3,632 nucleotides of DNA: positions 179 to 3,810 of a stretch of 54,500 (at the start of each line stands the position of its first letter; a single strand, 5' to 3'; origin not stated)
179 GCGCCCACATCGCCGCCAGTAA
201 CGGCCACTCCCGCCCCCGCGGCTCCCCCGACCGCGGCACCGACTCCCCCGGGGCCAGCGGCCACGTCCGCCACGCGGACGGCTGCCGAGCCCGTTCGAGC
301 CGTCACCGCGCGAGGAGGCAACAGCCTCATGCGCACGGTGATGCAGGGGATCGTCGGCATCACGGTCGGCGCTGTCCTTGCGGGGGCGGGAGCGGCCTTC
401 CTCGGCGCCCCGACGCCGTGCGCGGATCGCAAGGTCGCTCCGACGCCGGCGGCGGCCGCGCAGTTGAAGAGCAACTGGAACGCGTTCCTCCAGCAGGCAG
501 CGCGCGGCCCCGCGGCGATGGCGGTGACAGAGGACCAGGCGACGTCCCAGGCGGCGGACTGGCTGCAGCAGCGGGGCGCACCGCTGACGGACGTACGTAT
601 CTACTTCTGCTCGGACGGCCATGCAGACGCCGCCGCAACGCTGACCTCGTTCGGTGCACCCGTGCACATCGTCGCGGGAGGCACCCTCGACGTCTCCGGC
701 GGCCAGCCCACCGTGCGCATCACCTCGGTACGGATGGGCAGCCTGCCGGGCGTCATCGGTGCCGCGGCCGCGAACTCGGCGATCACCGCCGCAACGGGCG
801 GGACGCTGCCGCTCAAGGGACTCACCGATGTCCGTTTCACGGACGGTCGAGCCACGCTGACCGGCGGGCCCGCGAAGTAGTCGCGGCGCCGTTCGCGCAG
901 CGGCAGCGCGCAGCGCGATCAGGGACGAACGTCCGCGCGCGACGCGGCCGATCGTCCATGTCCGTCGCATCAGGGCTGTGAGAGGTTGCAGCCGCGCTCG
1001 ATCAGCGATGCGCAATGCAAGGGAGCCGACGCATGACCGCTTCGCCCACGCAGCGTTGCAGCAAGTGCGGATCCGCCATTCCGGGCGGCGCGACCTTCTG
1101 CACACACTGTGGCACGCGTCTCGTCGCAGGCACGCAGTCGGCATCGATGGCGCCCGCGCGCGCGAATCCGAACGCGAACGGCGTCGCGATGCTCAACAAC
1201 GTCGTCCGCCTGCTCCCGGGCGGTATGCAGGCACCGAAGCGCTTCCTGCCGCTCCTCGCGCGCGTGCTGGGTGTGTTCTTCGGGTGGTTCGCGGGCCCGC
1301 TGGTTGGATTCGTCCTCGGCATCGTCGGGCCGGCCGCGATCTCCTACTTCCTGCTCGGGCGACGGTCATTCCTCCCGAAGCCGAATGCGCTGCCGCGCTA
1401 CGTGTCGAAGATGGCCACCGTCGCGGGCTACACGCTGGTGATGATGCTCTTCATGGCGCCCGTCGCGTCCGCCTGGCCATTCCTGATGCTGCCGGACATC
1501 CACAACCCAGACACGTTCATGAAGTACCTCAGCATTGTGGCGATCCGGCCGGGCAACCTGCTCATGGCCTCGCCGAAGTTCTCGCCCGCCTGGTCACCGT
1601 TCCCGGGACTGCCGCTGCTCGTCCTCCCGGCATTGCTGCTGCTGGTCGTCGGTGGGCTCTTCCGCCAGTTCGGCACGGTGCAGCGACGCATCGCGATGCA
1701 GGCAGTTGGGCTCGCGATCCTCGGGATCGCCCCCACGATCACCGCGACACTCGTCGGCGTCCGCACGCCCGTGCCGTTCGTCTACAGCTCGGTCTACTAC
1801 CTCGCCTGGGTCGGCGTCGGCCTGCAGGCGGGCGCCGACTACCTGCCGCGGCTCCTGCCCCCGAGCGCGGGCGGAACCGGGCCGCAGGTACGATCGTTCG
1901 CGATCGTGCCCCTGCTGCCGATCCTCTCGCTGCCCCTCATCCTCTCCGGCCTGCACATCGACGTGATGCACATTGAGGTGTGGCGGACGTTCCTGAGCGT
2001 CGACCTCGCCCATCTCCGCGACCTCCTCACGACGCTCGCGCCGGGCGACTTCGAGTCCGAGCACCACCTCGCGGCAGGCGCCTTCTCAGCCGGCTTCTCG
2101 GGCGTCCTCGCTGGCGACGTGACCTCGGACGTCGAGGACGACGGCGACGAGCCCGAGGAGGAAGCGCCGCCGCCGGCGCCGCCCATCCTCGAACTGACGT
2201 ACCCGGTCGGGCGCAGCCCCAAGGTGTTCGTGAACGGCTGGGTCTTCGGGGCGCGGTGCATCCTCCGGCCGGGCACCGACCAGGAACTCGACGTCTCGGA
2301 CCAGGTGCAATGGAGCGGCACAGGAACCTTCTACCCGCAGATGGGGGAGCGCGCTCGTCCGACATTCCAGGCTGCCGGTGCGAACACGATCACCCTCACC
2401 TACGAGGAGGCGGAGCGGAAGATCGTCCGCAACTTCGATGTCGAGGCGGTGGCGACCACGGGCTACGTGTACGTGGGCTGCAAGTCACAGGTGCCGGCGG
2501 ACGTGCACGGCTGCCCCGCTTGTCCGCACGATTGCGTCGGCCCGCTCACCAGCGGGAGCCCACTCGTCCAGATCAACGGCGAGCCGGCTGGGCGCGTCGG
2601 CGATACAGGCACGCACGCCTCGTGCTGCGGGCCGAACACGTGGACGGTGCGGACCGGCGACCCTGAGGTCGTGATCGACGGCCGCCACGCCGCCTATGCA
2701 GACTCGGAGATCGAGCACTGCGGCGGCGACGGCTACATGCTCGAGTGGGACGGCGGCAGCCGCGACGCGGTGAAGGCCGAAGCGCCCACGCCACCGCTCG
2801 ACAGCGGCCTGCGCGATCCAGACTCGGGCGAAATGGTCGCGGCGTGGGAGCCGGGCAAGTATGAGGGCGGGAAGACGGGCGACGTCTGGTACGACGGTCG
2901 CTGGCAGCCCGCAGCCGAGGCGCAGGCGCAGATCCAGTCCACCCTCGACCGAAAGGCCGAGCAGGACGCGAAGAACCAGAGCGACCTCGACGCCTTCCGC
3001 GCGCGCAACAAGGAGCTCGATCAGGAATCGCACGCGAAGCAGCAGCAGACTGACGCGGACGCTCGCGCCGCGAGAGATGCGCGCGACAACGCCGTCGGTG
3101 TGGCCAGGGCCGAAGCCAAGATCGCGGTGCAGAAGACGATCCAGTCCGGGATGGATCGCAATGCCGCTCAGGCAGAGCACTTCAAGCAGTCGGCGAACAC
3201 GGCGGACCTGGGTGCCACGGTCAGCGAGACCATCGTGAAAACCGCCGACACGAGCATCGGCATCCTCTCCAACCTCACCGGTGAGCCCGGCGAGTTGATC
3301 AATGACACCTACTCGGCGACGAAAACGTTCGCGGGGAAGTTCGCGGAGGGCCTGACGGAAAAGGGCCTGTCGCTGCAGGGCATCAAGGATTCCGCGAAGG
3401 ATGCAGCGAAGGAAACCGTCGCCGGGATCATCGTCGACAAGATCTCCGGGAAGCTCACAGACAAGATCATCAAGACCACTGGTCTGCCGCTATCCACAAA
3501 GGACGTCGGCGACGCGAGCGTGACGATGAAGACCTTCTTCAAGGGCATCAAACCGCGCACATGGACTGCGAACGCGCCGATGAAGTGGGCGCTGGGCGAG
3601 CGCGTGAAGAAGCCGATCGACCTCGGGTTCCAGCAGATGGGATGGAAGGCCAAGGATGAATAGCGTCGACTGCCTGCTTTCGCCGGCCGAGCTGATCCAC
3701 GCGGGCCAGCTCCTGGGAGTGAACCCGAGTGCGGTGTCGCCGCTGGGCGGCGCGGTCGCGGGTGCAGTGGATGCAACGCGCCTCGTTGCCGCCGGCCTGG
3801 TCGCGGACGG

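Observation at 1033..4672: Translationally coupled pair: zinc-ribbon polytopic membrane protein with an embedded PAAR-like module, plus a partner ending in the same zinc ribbon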

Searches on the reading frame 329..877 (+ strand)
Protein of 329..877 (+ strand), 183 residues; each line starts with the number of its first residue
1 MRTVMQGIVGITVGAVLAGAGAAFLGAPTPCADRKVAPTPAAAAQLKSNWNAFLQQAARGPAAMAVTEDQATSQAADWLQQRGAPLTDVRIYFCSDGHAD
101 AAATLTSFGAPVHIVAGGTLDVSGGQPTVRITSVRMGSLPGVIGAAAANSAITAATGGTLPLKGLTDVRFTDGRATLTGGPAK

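Call 3: search_protein_families(library=pfam, proteins=[window:329-877:+], max_evalue=1)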
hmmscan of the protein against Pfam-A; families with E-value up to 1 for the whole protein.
window:329-877:+ (183 aa): 2 families
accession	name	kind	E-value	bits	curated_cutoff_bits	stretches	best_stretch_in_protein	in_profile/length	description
PF22879.1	AIPR_N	-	0.02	15.3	28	1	43-101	68-126/151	Abortive infection phage resistance protein N-terminal domain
PF12710.13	HAD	-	0.07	14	27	1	64-102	149-186/189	haloacid dehalogenase-like hydrolase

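Call 4: search_protein_families(library=ncbifam, proteins=[window:329-877:+], max_evalue=1)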
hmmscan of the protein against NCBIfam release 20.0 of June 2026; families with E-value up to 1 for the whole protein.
window:329-877:+ (183 aa): 0 families

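Call 46: search_protein_families(library=padloc, proteins=[window:329-877:+], max_evalue=1)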
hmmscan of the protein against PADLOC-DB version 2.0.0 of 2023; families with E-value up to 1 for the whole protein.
window:329-877:+ (183 aa): 0 families

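Call 47: search_protein_families(library=phrogs, proteins=[window:329-877:+], max_evalue=1)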
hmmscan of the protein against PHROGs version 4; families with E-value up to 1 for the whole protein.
window:329-877:+ (183 aa): 0 families

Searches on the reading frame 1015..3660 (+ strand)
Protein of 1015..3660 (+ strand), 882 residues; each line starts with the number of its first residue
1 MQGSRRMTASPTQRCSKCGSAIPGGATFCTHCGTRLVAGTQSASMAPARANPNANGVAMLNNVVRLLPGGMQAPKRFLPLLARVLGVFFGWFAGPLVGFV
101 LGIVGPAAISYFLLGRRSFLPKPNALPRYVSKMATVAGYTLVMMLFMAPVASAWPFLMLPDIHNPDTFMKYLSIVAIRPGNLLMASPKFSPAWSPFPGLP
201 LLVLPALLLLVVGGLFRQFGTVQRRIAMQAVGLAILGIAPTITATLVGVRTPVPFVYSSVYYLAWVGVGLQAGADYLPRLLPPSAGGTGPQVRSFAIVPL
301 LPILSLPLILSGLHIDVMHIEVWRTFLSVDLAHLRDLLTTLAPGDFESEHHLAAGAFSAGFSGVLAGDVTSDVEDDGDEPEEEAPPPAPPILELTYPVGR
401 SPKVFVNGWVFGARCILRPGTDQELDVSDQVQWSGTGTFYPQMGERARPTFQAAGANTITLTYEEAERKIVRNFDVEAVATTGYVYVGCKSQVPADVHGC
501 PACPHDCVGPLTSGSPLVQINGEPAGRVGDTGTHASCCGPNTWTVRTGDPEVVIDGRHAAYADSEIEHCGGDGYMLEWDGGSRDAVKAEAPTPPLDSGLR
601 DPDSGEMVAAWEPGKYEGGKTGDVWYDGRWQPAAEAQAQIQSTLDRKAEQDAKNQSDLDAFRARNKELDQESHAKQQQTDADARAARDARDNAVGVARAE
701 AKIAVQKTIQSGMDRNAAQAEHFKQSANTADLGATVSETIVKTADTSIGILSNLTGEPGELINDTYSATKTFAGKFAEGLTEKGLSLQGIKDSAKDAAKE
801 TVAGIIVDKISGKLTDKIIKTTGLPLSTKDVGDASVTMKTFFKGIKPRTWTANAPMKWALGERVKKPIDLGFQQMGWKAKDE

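Call 3: search_protein_families(library=pfam, proteins=[window:1015-3660:+], max_evalue=1)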
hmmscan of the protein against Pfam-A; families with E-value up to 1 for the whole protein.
window:1015-3660:+ (882 aa): 7 families
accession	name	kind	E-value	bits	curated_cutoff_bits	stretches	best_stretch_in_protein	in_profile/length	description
PF13240.11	Zn_Ribbon_1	-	7.2e-07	29.3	25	1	15-36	2-23/23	zinc-ribbon domain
PF13248.11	Zn_ribbon_3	-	2.7e-05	23.9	27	1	12-36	2-26/26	zinc-ribbon domain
PF05488.18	PAAR_motif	-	7e-05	23.4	27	1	505-568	5-64/70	PAAR motif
PF12773.13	DZR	-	0.00036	21.1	27.3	1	15-36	1-22/45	Double zinc ribbon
PF24463.1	DUF7577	-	0.0096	16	28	1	12-36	2-26/27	Domain of unknown function (DUF7577)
PF17032.10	Zn_ribbon_15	-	0.052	14.8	28.9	1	7-33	47-73/73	zinc-ribbon family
PF18912.6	DZR_2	-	0.89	9.9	27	1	13-36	8-31/56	Double zinc ribbon domain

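Call 4: search_protein_families(library=ncbifam, proteins=[window:1015-3660:+], max_evalue=1)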
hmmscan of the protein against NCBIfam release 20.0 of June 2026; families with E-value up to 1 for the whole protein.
window:1015-3660:+ (882 aa): 3 families
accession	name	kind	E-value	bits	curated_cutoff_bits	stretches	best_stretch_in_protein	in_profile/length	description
NF033420.0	T6SS_PAAR_dom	equivalog_domain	5.5e-07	29.6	124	1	505-571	14-83/94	type VI secretion system PAAR protein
NF049953.1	ribbon_DG_selen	exception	0.052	13.4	130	1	13-81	6-77/172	zinc ribbon-containing (seleno)protein DG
NF007065.0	PRK09510.1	equivalog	0.62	9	213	1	633-816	148-319/387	cell envelope integrity protein TolA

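Call 6: find_homologous_proteins(query=window:1015-3660:+)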
Query window:1015-3660:+ (882 aa): 5 proteins with E <= 0.001 among 8000 candidates.
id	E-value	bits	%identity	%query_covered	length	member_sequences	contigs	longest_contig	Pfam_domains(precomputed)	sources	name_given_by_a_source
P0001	0.0e+0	2014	100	99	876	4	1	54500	PF13240.12,PF05488.19,PF13248.12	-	-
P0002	0.0e+0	1172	100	58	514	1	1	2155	PF05488.19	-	-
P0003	1.1e-51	194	49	22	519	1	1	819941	PF05488.19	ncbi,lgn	-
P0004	3.6e-51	193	44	26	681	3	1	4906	PF05488.19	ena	-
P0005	2.0e-43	167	49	21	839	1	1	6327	PF13715.13,PF05488.19,PF13620.13,PF17210.10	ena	-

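Call 14: find_encoding_contigs(protein=P0003, flank=10000, max_places=3)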
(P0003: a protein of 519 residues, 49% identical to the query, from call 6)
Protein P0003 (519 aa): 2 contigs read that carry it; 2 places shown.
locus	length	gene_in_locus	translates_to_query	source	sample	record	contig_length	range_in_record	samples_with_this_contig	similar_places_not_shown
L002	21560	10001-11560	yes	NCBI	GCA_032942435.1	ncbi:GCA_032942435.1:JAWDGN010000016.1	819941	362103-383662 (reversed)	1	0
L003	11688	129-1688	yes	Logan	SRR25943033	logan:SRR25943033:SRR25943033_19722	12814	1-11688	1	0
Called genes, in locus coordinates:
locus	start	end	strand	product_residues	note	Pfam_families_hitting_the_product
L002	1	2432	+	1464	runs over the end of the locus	PF19974:TCAD9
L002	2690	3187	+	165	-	PF03682:UPF0158 (weak)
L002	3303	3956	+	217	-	PF00702:Hydrolase, PF12710:HAD, PF08282:Hydrolase_3 (weak)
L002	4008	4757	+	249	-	PF00702:Hydrolase, PF13419:HAD_2, PF13242:Hydrolase_like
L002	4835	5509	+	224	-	-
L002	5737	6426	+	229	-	PF01553:Acyltransferase, PF03982:DAGAT (weak)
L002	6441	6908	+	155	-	PF16242:Pyrid_ox_like, PF01243:PNPOx_N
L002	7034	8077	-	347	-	PF02322:Cyt_bd_oxida_II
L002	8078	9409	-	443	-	PF01654:Cyt_bd_oxida_I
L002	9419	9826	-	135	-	PF02082:Rrf2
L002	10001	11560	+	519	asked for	PF05488:PAAR_motif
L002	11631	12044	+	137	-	PF10708:DUF2510, PF13828:DUF4190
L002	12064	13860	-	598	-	PF16927:HisKA_7TM, PF00512:HisKA, PF02518:HATPase_c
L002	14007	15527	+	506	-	-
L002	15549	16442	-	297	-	PF00005:ABC_tran, PF13304:AAA_21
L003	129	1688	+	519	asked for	PF05488:PAAR_motif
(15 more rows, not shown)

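Call 15: find_encoding_contigs(protein=P0004, flank=10000, max_places=3)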
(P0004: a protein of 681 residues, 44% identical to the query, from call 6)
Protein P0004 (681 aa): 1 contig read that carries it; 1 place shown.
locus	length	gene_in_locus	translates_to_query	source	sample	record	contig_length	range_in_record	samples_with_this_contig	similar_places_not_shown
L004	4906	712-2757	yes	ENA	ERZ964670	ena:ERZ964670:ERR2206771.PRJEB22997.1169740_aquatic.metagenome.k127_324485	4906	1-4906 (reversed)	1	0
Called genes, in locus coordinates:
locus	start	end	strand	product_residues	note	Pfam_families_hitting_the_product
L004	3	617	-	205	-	?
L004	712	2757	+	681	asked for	PF05488:PAAR_motif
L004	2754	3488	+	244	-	PF02310:B12-binding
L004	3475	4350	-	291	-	PF13489:Methyltransf_23, PF08241:Methyltransf_11, PF08242:Methyltransf_12 (weak), PF13649:Methyltransf_25 (faint), PF13847:Methyltransf_31 (faint)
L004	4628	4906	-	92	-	?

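Call 46: search_protein_families(library=padloc, proteins=[window:1033-3660:+], max_evalue=1)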
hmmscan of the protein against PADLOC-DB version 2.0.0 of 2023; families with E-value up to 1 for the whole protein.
window:1033-3660:+ (876 aa): 0 families

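Call 47: search_protein_families(library=phrogs, proteins=[window:1033-3660:+], max_evalue=1)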
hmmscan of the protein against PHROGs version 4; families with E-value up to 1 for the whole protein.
window:1033-3660:+ (876 aa): 7 families
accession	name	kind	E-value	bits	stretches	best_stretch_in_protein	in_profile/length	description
phrog_281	-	moron, auxiliary metabolic gene and host takeover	0.0004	21.1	1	491-551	68-122/169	PAAR motif of membran proteins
phrog_2546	-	unknown function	0.0032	18.7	1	8-36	2-30/180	-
phrog_10714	-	unknown function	0.11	13.8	1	5-30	72-99/109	-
phrog_8436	-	unknown function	0.17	13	1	4-34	61-91/110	-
phrog_1299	-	lysis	0.39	11.5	0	65-92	27-54/100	holin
phrog_9700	-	unknown function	0.42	10.5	1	6-31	6-31/483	-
phrog_21525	-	unknown function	0.44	12.1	1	7-33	72-106/108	-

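Call 48: search_protein_representatives(protein=window:1033-3660:+)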
Query: 876 residues. Proteins with E-value up to 0.001 (for the whole library): 666; up to 1e-10: 437; up to 1e-30: 151. The best 150 are listed.
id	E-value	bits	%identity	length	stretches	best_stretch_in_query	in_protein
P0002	0.0e+00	1171.6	100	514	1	363-876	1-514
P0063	1.8e-83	297.8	39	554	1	74-570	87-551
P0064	2.3e-81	290.8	39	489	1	77-569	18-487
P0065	7.3e-79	282.6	42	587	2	339-568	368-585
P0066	1.4e-73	265.1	41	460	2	337-571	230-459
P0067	4.3e-73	263.5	38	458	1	78-569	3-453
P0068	9.2e-72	259.1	41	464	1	67-568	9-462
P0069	4.8e-69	250.1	41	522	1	73-569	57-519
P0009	1.1e-66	242.3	59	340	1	385-569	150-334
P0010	4.7e-66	240.2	56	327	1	384-570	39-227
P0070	4.6e-64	233.6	51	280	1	335-568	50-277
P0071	1.4e-63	232.0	51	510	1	370-569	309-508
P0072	1.9e-61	225.0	51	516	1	360-570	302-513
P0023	2.1e-60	221.5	54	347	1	376-568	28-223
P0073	2.6e-60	221.2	41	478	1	382-696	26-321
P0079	2.2e-58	214.8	53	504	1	572-813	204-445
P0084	5.5e-57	210.2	46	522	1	581-875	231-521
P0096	1.2e-54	202.4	52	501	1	575-864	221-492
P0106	5.0e-53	197.1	45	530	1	573-874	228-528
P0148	3.3e-47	177.8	46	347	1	581-875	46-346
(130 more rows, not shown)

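Call 55: search_protein_families(library=pfam, proteins=[P0079, P0084, P0096, P0106, P0148, P0063, P0064, P0068, P0066], max_evalue=0.1)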
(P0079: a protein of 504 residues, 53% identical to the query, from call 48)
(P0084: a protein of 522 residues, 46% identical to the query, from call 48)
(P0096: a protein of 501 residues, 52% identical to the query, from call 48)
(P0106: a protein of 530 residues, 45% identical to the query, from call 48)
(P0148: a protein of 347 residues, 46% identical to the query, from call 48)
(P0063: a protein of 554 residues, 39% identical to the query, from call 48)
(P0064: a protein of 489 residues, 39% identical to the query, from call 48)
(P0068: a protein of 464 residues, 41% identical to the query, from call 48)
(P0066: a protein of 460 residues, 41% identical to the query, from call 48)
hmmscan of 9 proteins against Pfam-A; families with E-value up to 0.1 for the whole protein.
P0079 (504 aa): 0 families

P0084 (522 aa): 0 families

P0096 (501 aa): 0 families

P0106 (530 aa): 0 families

P0148 (347 aa): 1 family
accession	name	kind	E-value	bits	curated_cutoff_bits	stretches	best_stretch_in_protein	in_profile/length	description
PF11414.13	Suppressor_APC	-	0.084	13.6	25.4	0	82-115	47-80/82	Adenomatous polyposis coli tumour suppressor protein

P0063 (554 aa): 3 families
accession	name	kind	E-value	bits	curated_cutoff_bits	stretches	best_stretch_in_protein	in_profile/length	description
PF05488.18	PAAR_motif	-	1.4e-11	44.8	27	1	481-543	7-64/70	PAAR motif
PF13665.11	Tox-PAAR-like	-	0.0066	17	31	0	486-508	79-101/108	Toxin PAAR-like domain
PF16101.10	PRIMA1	-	0.041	14.1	38.6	1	42-107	51-116/158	Proline-rich membrane anchor 1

P0064 (489 aa): 2 families
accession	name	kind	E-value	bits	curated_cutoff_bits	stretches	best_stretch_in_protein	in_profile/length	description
PF05488.18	PAAR_motif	-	2.6e-19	69.6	27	2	419-482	7-65/70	PAAR motif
PF19484.4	DUF6020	-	0.094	11.5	28.3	0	132-239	212-313/604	Family of unknown function (DUF6020)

P0068 (464 aa): 1 family
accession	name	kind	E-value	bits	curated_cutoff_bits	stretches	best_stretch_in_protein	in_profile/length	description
PF05488.18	PAAR_motif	-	3.9e-15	56.3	27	2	395-456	7-64/70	PAAR motif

P0066 (460 aa): 2 families
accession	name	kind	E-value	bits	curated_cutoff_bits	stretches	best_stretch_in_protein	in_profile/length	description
PF05488.18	PAAR_motif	-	3.1e-11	43.8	27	2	389-439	13-59/70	PAAR motif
PF13665.11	Tox-PAAR-like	-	0.094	13.3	31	0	417-440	74-97/108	Toxin PAAR-like domain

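Call 91: search_protein_families(library=pfam, alignment_id=A5, max_evalue=0.001)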
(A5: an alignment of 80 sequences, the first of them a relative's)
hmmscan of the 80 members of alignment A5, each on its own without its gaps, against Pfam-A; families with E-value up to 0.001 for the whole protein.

A. member 1, P0099 (1134 aa): 3 families
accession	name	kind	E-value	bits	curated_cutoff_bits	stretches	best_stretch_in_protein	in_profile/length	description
PF05488.18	PAAR_motif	-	2.1e-14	53.9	27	1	1058-1122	4-64/70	PAAR motif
PF00801.26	PKD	-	7.7e-07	29.5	23.5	1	822-891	3-70/80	PKD domain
PF18911.6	PKD_4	-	0.00035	21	27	0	831-894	17-76/85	PKD domain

B. families by the number of members that match (of 80 scanned): 40 families (the first 25 are shown)
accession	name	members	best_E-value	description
PF05488.18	PAAR_motif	80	5.1e-21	PAAR motif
PF13620.12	CarboxypepD_reg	10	4e-34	Carboxypeptidase regulatory-like domain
PF13715.12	CarbopepD_reg_2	9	6.2e-16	CarboxypepD_reg-like domain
PF04773.18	FecR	9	2.7e-08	FecR protein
PF17210.9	SdrD_B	7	1.4e-20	SdrD B-like domain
PF13240.11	Zn_Ribbon_1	7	6.8e-09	zinc-ribbon domain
PF13248.11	Zn_ribbon_3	6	1.8e-05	zinc-ribbon domain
PF12773.13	DZR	6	4e-05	Double zinc ribbon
PF17802.7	SpaA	4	3.1e-07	Prealbumin-like fold domain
PF01826.23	TIL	3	7.7e-08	Trypsin Inhibitor like cysteine rich domain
PF09430.16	EMC7_beta-sandw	3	0.00012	ER membrane protein complex subunit 7, beta-sandwich domain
PF00801.26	PKD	2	7.7e-07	PKD domain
PF00754.31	F5_F8_type_C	2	1e-06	F5/8 type C domain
PF25020.1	TTR_TEN1-4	2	9.6e-06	Teneurin TTR-like domain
PF02369.22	Big_1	2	0.00022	Bacterial Ig-like domain (group 1)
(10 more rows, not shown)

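Call 106: find_encoding_contigs(protein=P0065, flank=8000, max_places=3)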
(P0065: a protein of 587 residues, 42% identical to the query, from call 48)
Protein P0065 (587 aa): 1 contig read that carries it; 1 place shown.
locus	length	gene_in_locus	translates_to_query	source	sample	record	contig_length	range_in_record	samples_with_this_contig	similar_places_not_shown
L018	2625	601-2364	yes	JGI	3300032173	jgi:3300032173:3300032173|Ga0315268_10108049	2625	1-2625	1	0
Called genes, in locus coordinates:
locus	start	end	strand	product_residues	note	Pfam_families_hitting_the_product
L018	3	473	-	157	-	?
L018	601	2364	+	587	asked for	PF05488:PAAR_motif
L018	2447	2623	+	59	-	?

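Call 107: find_encoding_contigs(protein=P0084, flank=8000, max_places=3)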
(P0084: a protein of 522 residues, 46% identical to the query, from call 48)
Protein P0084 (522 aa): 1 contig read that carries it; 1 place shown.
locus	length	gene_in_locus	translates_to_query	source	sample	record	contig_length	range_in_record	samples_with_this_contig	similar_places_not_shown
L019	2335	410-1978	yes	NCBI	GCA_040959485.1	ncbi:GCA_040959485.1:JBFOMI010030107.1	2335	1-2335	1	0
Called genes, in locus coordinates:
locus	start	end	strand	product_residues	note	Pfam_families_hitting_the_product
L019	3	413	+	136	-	?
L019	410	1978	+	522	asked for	-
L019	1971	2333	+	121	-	?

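Call 108: find_encoding_contigs(protein=P0106, flank=8000, max_places=3)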
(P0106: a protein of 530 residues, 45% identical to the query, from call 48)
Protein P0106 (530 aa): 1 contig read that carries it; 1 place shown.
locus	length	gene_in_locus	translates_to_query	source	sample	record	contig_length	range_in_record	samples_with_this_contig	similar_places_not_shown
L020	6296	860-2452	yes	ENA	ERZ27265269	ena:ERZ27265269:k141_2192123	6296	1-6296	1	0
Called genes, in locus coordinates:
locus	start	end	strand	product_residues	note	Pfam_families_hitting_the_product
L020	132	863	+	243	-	-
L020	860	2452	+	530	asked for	-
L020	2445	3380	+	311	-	-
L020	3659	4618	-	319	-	PF04199:Cyclase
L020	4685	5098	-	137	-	PF12172:zf-ChsH2, PF01796:OB_ChsH2_C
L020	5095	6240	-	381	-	PF22691:Thiolase_C_1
